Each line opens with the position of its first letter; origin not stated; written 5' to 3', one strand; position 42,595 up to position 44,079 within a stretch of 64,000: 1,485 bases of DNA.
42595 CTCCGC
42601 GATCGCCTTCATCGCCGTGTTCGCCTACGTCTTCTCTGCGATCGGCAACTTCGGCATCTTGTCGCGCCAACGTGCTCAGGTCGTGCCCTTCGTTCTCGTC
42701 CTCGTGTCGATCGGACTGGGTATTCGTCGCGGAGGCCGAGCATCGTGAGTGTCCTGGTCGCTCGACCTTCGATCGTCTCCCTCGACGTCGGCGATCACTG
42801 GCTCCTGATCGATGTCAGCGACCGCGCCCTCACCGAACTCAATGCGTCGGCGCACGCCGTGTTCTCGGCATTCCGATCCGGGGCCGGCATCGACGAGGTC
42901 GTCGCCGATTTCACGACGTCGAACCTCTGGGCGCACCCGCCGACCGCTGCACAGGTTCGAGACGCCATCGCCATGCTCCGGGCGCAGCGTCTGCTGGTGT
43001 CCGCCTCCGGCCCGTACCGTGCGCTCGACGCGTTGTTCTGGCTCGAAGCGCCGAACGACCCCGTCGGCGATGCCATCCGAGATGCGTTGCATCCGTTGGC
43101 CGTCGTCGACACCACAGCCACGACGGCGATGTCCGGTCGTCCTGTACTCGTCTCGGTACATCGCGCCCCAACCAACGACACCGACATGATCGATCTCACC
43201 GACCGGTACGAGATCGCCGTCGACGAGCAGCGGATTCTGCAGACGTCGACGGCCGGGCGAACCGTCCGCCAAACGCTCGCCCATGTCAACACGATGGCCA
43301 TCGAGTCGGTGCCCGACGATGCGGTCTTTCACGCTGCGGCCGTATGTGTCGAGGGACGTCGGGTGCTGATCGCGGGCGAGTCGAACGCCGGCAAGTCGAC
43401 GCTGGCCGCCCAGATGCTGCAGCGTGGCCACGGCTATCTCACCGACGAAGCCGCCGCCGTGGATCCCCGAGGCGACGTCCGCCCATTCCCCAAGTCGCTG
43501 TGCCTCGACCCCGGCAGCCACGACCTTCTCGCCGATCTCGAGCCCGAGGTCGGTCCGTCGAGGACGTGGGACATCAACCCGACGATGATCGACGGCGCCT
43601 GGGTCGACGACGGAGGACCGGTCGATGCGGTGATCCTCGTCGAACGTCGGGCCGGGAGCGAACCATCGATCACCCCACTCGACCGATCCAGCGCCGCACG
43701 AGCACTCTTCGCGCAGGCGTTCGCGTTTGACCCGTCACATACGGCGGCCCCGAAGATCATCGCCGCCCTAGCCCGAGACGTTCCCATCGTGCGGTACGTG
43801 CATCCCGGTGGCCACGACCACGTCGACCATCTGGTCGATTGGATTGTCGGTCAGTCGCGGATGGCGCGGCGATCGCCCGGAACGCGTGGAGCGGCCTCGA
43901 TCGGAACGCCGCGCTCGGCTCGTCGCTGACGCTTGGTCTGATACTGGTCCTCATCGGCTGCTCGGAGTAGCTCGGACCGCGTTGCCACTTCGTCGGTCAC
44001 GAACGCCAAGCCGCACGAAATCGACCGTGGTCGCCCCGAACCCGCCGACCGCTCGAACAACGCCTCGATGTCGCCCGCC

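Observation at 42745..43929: PqqD-like (RiPP-recognition-type) domain fused to an HprK-like kinase, coupled to the last gene of a polysaccharide operon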

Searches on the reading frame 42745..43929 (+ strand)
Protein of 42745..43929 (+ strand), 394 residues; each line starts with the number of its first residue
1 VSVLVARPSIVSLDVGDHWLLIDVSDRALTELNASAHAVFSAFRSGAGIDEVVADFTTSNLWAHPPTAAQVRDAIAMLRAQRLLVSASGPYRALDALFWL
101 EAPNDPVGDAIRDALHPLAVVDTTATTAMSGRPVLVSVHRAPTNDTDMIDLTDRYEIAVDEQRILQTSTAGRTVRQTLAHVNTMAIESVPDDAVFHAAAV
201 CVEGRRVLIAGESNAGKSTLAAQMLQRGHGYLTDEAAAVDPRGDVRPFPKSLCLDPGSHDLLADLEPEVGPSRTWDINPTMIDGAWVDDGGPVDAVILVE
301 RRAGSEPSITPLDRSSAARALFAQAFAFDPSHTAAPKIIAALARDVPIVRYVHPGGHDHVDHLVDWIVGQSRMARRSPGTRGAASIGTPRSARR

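Call 5: search_protein_families(library=pfam, proteins=[window:42745-43929:+], max_evalue=0.01)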
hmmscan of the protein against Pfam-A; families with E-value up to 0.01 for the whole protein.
window:42745-43929:+ (394 aa): 1 family
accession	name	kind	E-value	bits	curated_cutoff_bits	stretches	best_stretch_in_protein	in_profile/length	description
PF07475.17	Hpr_kinase_C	-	9e-07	29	33.3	1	193-240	7-54/171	HPr Serine kinase C-terminal domain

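Call 6: search_protein_families(library=ncbifam, proteins=[window:42745-43929:+], max_evalue=1)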
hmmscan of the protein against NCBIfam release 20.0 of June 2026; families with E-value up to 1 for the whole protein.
window:42745-43929:+ (394 aa): 13 families
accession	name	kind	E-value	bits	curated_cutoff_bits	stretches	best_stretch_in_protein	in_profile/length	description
TIGR04352.1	HprK_rel_A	equivalog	9.8e-11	41.3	200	1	189-268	93-173/280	HprK-related kinase A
TIGR00679.1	hpr-ser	equivalog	9.6e-08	31.6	240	1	132-239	79-178/300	HPr(Ser) kinase/phosphatase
TIGR04355.1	HprK_rel_B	hypoth_equivalog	2e-06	27.2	200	1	194-236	146-188/351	HprK-related kinase B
NF003883.0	PRK05428.2-1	equivalog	2.4e-06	27.1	252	1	190-238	13-61/189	HPr kinase/phosphorylase-related protein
TIGR04249.1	SCM_chp_ScmC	equivalog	0.0026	17.2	125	1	195-249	128-185/292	SynChlorMet cassette protein ScmC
TIGR03596.1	GTPase_YlqF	equivalog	0.0045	16.4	208.2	1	111-229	28-143/276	ribosome biogenesis GTPase YlqF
NF006743.0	PRK09270.1-2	equivalog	0.0049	15.9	227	1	191-233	13-54/217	nucleoside/nucleotide kinase family protein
NF003661.0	PRK05291.1-3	equivalog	0.0072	15.7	380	1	196-233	208-245/448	tRNA uridine-5-carboxymethylaminomethyl(34) synthesis GTPase MnmE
NF005115.0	PRK06547.1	equivalog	0.015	14.7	173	1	201-227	12-38/172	hypothetical protein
TIGR03594.1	GTPase_EngA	equivalog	0.067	12.2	306.7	1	184-227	155-198/432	ribosome biogenesis GTPase Der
NF033530.1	lasso_PqqD_Strm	exception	0.12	12.7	70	1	8-83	2-77/78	lasso peptide biosynthesis PqqD family chaperone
TIGR00231.1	small_GTP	domain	0.16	11.8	42.5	1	205-226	4-25/164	GTP-binding protein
NF052589.1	ArlH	equivalog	0.23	11.1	215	0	207-225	23-41/229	archaellum protein ArlH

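Call 7: find_homologous_proteins(query=window:42745-43926:+, max_evalue=0.001)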
Query window:42745-43926:+ (394 aa): 86 proteins with E <= 0.001 among 8000 candidates.
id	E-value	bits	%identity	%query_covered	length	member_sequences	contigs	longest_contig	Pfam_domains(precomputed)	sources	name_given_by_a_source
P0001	2.9e-255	864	100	100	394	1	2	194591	PF07475.18,PF27840.1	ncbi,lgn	-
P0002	5.5e-35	139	39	51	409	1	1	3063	PF05402.19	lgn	-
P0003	2.2e-27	114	39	52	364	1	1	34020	PF05402.19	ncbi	ncbi:MAG: PqqD family peptide modification chaperone [Acidimicrobiales bacterium]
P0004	2.8e-27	114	39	45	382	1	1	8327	PF05402.19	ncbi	ncbi:MAG: PqqD family peptide modification chaperone [Actinomycetota bacterium]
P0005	4.1e-27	114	34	68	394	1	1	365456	PF05402.19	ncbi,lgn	ncbi:MAG: PqqD family peptide modification chaperone [Acidimicrobiales bacterium]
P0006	6.5e-27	113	35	68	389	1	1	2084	PF05402.19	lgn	-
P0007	3.1e-25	107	37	54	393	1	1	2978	PF05402.19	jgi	jgi:hypothetical protein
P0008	4.4e-25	107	31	87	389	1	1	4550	PF05402.19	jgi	jgi:hypothetical protein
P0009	2.1e-24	105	29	92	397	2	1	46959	PF05402.19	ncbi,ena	-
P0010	2.1e-24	105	36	51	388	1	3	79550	PF05402.19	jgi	jgi:hypothetical protein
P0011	2.8e-23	101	30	87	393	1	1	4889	PF05402.19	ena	-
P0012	4.6e-23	100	30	92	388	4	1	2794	PF05402.19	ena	-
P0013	2.5e-22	98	32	71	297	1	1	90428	PF27840.1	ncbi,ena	-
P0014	5.8e-22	97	33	68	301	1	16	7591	-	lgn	-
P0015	7.0e-22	96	37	44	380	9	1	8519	PF05402.19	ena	-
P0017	1.3e-20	92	30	69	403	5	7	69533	PF05402.19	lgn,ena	-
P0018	2.3e-17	81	38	44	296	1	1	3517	PF27840.1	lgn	-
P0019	4.0e-17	81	29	88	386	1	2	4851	PF05402.19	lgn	-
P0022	6.2e-17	80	29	66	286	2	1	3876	PF27840.1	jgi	jgi:hypothetical protein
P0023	1.1e-16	79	31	65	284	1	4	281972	PF05402.19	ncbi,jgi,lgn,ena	-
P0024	1.0e-15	76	32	49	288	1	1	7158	PF07475.18,PF27840.1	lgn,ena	-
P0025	1.9e-15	75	30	51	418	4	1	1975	PF27840.1,PF05402.19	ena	-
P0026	1.0e-14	73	36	47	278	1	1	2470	PF27840.1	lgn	-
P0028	3.6e-14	71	30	44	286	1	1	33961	PF27840.1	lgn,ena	-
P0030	2.1e-13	68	39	31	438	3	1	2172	PF27840.1,PF05402.19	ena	-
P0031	2.7e-13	68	26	89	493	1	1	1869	PF05402.19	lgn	-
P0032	3.9e-13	68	39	28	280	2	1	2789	PF07475.18,PF27840.1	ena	-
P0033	4.4e-13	67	38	47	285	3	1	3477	PF27840.1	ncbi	-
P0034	1.6e-12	66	31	45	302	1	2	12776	PF27840.1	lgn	-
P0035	2.9e-12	65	30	49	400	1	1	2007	PF05402.19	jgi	jgi:hypothetical protein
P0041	1.7e-11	62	29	65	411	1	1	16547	PF27840.1,PF05402.19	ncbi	-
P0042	3.7e-11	61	31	38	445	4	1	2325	PF07475.18,PF05402.19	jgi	jgi:hypothetical protein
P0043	4.8e-11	61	43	23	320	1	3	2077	PF07475.18,PF27840.1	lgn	-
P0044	5.0e-11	61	31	42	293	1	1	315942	PF27840.1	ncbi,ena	-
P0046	1.4e-10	59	32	60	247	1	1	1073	PF27840.1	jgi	jgi:hypothetical protein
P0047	1.6e-10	59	36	40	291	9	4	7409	PF07475.18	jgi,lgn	jgi:hypothetical protein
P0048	3.4e-10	58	35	38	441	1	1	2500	PF07475.18,PF05402.19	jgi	-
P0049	9.6e-10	56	30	52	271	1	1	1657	PF27840.1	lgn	-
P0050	1.1e-9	56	42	25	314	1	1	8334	PF27840.1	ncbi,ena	-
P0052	2.5e-9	55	29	65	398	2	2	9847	PF07475.18,PF27840.1,PF05402.19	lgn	-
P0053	3.7e-9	54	28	89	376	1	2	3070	PF05402.19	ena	-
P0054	6.0e-9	54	26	65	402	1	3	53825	PF07475.18,PF27840.1,PF05402.19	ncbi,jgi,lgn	jgi:hypothetical protein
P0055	6.2e-9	54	29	64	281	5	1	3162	PF27840.1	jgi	-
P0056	1.7e-8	52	38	29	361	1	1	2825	PF27840.1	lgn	-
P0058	5.7e-8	51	40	28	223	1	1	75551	PF27840.1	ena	-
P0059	9.8e-8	50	32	31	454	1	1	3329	PF05402.19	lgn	-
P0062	2.9e-7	48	25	90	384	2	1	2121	PF05402.19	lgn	-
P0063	2.2e-6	45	27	41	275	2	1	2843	PF27840.1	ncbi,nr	ncbi:MAG: hypothetical protein R3264_11555 [Anaerolineae bacterium]|nr:hypothetical protein [Anaerol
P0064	2.4e-6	45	46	24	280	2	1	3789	PF07475.18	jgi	jgi:hypothetical protein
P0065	5.8e-6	44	37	40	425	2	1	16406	PF27840.1,PF05402.19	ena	-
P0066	1.4e-5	43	60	11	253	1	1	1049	PF07475.18,PF27840.1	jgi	jgi:hypothetical protein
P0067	1.9e-5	42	33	31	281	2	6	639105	PF07475.18,PF27840.1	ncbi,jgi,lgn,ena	ncbi:MAG: hypothetical protein WAL83_12220 [Arenicellales bacterium]|jgi:hypothetical protein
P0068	2.2e-5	42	30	55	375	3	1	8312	PF07475.18,PF27840.1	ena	-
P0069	3.2e-5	41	35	23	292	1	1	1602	PF27840.1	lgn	-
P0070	3.7e-5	41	44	18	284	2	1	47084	PF27840.1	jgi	jgi:hypothetical protein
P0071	4.3e-5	41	37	25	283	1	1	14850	PF07475.18,PF27840.1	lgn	-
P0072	4.7e-5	41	39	25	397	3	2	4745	PF27840.1,PF05402.19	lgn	-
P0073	4.8e-5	41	45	18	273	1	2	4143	PF07475.18,PF27840.1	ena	-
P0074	5.1e-5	41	34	26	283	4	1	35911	PF07475.18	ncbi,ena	-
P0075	8.2e-5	40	34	27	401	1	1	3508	PF07475.18,PF05402.19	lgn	-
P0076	1.0e-4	40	39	21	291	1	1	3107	PF27840.1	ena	-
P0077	1.2e-4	40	31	45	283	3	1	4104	PF07475.18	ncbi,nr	ncbi:MAG TPA: hypothetical protein VK973_04070 [Arenicellales bacterium]|nr:hypothetical protein [Ar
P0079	2.2e-4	39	30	41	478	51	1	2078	PF05402.19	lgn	-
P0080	2.3e-4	39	33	32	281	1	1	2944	PF07475.18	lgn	-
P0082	5.2e-4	37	29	40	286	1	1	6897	PF27840.1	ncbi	-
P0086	9.9e-4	37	32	27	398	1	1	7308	PF05402.19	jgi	-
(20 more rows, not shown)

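Call 8: search_solved_structures(query=window:42745-43926:+, max_evalue=10, show_alignments=3)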
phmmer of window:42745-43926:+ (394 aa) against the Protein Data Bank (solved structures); distinct sequences matched with E-value up to 10: 5.
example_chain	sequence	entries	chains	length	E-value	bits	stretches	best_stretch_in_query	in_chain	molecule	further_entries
1jb1_A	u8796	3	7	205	0.0014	21.2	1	190-239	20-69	HPRK PROTEIN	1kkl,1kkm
2qmh_A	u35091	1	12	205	0.0014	21.2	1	190-239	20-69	HPr kinase/phosphorylase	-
1ko7_A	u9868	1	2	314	0.0034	19.9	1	160-237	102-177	Hpr kinase/phosphatase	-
3tqf_A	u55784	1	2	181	0.011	18.2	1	194-236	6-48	Hpr(Ser) kinase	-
1knx_A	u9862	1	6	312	0.91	11.9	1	181-240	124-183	Probable HPr(Ser) kinase/phosphatase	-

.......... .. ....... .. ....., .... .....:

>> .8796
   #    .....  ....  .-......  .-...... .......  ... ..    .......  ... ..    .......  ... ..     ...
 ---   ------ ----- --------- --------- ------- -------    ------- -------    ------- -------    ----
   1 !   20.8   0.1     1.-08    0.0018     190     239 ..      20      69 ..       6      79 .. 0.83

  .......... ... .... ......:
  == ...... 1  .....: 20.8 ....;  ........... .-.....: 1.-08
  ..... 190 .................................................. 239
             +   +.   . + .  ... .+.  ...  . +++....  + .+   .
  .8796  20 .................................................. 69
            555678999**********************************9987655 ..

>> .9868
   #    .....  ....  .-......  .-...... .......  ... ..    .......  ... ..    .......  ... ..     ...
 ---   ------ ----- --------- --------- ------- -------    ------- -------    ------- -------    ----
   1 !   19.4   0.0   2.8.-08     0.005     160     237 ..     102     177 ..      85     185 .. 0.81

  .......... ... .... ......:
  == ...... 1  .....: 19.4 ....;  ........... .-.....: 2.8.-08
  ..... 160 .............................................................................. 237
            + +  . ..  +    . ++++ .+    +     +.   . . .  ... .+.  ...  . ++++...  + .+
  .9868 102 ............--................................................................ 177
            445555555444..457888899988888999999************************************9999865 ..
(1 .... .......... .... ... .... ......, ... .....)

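Call 9: find_encoding_contigs(protein=P0001, flank=10000, max_places=3)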
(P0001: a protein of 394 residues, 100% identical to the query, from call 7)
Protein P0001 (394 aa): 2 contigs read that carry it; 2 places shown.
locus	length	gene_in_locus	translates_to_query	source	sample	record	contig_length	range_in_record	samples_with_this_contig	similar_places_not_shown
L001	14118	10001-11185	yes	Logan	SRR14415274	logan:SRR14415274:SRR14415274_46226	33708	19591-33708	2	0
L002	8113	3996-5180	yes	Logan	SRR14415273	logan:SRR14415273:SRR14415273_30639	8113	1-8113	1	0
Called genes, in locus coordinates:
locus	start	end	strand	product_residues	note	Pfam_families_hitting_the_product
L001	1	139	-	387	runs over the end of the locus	PF13439:Glyco_transf_4, PF13579:Glyco_trans_4_4, PF20706:GT4-conflict (weak), PF00534:Glycos_transf_1, PF13692:Glyco_trans_1_4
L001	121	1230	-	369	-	PF13439:Glyco_transf_4 (weak), PF13579:Glyco_trans_4_4 (weak), PF00534:Glycos_transf_1, PF13692:Glyco_trans_1_4, PF13524:Glyco_trans_1_2 (weak)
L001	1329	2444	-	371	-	-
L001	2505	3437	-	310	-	PF13527:Acetyltransf_9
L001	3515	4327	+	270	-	PF01522:Polysacc_deac_1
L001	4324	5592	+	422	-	PF13477:Glyco_trans_4_2, PF13579:Glyco_trans_4_4, PF13439:Glyco_transf_4, PF20706:GT4-conflict (weak), PF00534:Glycos_transf_1, PF13692:Glyco_trans_1_4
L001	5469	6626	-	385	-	PF13439:Glyco_transf_4, PF00534:Glycos_transf_1, PF13692:Glyco_trans_1_4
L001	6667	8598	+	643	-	PF00448:SRP54 (faint), PF01656:CbiA (weak), PF13614:AAA_31 (faint)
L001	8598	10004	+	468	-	-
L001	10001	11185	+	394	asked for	PF27840:ScmC (faint), PF07475:Hpr_kinase_C (weak)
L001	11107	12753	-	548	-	PF13487:HD_5, PF01590:GAF (faint), PF00990:GGDEF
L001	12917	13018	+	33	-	-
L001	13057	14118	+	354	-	?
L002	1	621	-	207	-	?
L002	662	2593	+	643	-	PF00448:SRP54 (faint), PF01656:CbiA (weak), PF13614:AAA_31 (faint)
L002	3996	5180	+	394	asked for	PF27840:ScmC (faint), PF07475:Hpr_kinase_C (weak)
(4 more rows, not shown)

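Call 10: find_encoding_contigs(protein=P0005, flank=10000, max_places=2)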
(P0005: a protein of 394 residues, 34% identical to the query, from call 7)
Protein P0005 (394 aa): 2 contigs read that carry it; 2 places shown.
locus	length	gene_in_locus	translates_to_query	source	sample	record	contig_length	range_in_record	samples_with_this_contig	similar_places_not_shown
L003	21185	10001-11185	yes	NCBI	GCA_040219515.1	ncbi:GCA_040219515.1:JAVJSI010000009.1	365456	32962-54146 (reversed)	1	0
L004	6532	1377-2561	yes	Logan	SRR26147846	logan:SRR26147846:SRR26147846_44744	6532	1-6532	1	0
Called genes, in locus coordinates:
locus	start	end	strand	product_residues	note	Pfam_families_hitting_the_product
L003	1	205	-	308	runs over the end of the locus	PF01073:3Beta_HSD, PF01370:Epimerase, PF02719:Polysacc_synt_2, PF04321:RmlD_sub_bind, PF13460:NAD_binding_10, PF16363:GDP_Man_Dehyd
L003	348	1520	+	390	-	PF00534:Glycos_transf_1, PF13692:Glyco_trans_1_4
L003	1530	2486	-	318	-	PF13527:Acetyltransf_9, PF00583:Acetyltransf_1 (weak)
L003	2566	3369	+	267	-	PF01522:Polysacc_deac_1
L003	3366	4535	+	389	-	PF13477:Glyco_trans_4_2, PF13439:Glyco_transf_4, PF13579:Glyco_trans_4_4, PF20706:GT4-conflict (weak), PF00534:Glycos_transf_1, PF13692:Glyco_trans_1_4, PF13524:Glyco_trans_1_2 (weak)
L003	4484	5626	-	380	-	PF13579:Glyco_trans_4_4, PF13439:Glyco_transf_4, PF00534:Glycos_transf_1, PF13692:Glyco_trans_1_4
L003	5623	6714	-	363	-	PF00155:Aminotran_1_2 (weak), PF01041:DegT_DnrJ_EryC1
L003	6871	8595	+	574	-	PF01656:CbiA (faint), PF13614:AAA_31 (faint)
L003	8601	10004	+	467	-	-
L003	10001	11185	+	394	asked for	PF05402:PqqD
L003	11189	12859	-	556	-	PF13487:HD_5, PF01590:GAF (weak), PF13185:GAF_2 (weak), PF00990:GGDEF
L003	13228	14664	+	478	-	PF07992:Pyr_redox_2, PF01266:DAO (faint), PF13738:Pyr_redox_3 (faint), PF00070:Pyr_redox, PF02852:Pyr_redox_dim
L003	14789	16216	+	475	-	PF00364:Biotin_lipoyl, PF02817:E3_binding, PF00198:2-oxoacid_dh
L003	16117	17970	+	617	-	PF21948:LplA-B_cat, PF16881:LIAS_N, PF04055:Radical_SAM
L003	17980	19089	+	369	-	PF01321:Creatinase_N, PF00557:Peptidase_M24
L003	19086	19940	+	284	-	-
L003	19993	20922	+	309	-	PF02735:Ku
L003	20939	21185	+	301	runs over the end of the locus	PF21686:LigD_Prim-Pol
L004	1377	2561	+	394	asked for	PF05402:PqqD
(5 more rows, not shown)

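Call 12: find_encoding_contigs(protein=P0009, flank=10000, max_places=1)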
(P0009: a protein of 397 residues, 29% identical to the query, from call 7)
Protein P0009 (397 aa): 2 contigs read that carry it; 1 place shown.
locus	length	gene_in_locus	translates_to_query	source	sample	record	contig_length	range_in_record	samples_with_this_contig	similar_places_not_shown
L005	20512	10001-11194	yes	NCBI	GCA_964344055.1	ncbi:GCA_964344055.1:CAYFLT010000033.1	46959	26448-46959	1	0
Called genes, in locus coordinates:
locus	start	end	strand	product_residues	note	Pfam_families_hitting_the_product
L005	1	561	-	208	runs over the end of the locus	PF02397:Bac_transf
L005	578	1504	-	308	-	PF01073:3Beta_HSD, PF01370:Epimerase, PF02719:Polysacc_synt_2, PF04321:RmlD_sub_bind, PF07993:NAD_binding_4 (faint), PF13460:NAD_binding_10, PF16363:GDP_Man_Dehyd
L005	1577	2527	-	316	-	PF13527:Acetyltransf_9, PF00583:Acetyltransf_1 (faint)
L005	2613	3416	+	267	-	PF01522:Polysacc_deac_1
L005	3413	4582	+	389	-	PF13477:Glyco_trans_4_2, PF20706:GT4-conflict (faint), PF13439:Glyco_transf_4, PF13579:Glyco_trans_4_4, PF13524:Glyco_trans_1_2 (faint), PF00534:Glycos_transf_1, PF13692:Glyco_trans_1_4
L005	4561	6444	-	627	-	PF01041:DegT_DnrJ_EryC1, PF13579:Glyco_trans_4_4, PF13439:Glyco_transf_4, PF00534:Glycos_transf_1, PF13692:Glyco_trans_1_4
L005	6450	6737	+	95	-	-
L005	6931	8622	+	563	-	PF01656:CbiA (faint), PF13614:AAA_31 (faint)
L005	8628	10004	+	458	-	-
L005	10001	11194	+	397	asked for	PF05402:PqqD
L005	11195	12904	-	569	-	PF13487:HD_5, PF01590:GAF (weak), PF13185:GAF_2 (weak), PF00990:GGDEF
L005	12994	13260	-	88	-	-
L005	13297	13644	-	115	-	-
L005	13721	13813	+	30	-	-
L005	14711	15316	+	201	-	PF07992:Pyr_redox_2, PF02852:Pyr_redox_dim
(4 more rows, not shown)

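Call 13: find_encoding_contigs(protein=P0010, flank=10000, max_places=1)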
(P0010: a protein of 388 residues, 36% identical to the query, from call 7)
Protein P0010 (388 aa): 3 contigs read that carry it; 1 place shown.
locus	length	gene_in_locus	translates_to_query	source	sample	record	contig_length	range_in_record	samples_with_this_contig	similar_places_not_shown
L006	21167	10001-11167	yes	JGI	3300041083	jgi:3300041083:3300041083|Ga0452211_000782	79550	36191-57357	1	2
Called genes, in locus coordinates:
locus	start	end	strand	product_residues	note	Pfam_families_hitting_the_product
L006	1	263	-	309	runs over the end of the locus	PF01073:3Beta_HSD, PF01370:Epimerase, PF02719:Polysacc_synt_2, PF04321:RmlD_sub_bind, PF13460:NAD_binding_10, PF16363:GDP_Man_Dehyd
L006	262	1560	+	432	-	PF13692:Glyco_trans_1_4, PF00534:Glycos_transf_1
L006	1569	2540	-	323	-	PF13527:Acetyltransf_9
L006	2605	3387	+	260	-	PF01522:Polysacc_deac_1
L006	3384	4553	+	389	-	PF13477:Glyco_trans_4_2, PF13439:Glyco_transf_4, PF13579:Glyco_trans_4_4, PF20706:GT4-conflict (faint), PF13524:Glyco_trans_1_2 (faint), PF00534:Glycos_transf_1, PF13692:Glyco_trans_1_4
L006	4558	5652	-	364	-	PF13579:Glyco_trans_4_4 (weak), PF13439:Glyco_transf_4, PF00534:Glycos_transf_1, PF13692:Glyco_trans_1_4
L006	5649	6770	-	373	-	PF01041:DegT_DnrJ_EryC1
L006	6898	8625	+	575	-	PF13614:AAA_31 (faint), PF01656:CbiA (weak), PF09140:MipZ (weak)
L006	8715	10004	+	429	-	-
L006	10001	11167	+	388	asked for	PF05402:PqqD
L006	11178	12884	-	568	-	PF13487:HD_5, PF01590:GAF (weak), PF13185:GAF_2, PF00990:GGDEF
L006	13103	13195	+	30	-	-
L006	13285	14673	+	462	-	PF01134:GIDA (weak), PF07992:Pyr_redox_2, PF13738:Pyr_redox_3 (weak), PF00070:Pyr_redox, PF02852:Pyr_redox_dim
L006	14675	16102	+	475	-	-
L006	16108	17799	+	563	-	PF21948:LplA-B_cat, PF16881:LIAS_N, PF04055:Radical_SAM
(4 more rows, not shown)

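Call 15: find_encoding_contigs(protein=P0017, flank=10000, max_places=1)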
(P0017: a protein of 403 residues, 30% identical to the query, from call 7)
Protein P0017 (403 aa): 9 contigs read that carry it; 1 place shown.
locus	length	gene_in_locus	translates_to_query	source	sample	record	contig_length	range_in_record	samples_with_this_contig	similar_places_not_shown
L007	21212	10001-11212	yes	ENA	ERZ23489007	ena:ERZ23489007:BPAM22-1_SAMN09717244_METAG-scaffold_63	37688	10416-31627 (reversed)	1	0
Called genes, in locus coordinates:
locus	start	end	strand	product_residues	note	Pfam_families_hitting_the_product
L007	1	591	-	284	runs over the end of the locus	PF10364:NKWYS (faint)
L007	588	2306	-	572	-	PF00005:ABC_tran, PF02463:SMC_N (faint), PF13304:AAA_21 (faint)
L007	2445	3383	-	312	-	PF13527:Acetyltransf_9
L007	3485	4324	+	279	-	PF01522:Polysacc_deac_1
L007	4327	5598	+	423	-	PF13477:Glyco_trans_4_2, PF13579:Glyco_trans_4_4, PF13439:Glyco_transf_4, PF20706:GT4-conflict (weak), PF00534:Glycos_transf_1, PF13692:Glyco_trans_1_4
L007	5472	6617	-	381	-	PF13439:Glyco_transf_4, PF13579:Glyco_trans_4_4, PF00534:Glycos_transf_1, PF13692:Glyco_trans_1_4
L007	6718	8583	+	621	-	PF13614:AAA_31 (faint), PF13500:AAA_26 (faint), PF00448:SRP54 (weak), PF01656:CbiA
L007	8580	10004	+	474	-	-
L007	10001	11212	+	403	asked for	PF05402:PqqD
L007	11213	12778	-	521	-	PF13487:HD_5, PF00990:GGDEF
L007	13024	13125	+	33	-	-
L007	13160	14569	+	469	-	PF00890:FAD_binding_2 (weak), PF01134:GIDA, PF01266:DAO (faint), PF07992:Pyr_redox_2, PF12831:FAD_oxidored, PF13738:Pyr_redox_3, PF00070:Pyr_redox, PF02852:Pyr_redox_dim, +3 more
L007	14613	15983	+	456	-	-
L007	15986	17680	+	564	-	PF21948:LplA-B_cat, PF16881:LIAS_N (weak), PF04055:Radical_SAM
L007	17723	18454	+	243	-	PF08929:PoNi_C (weak)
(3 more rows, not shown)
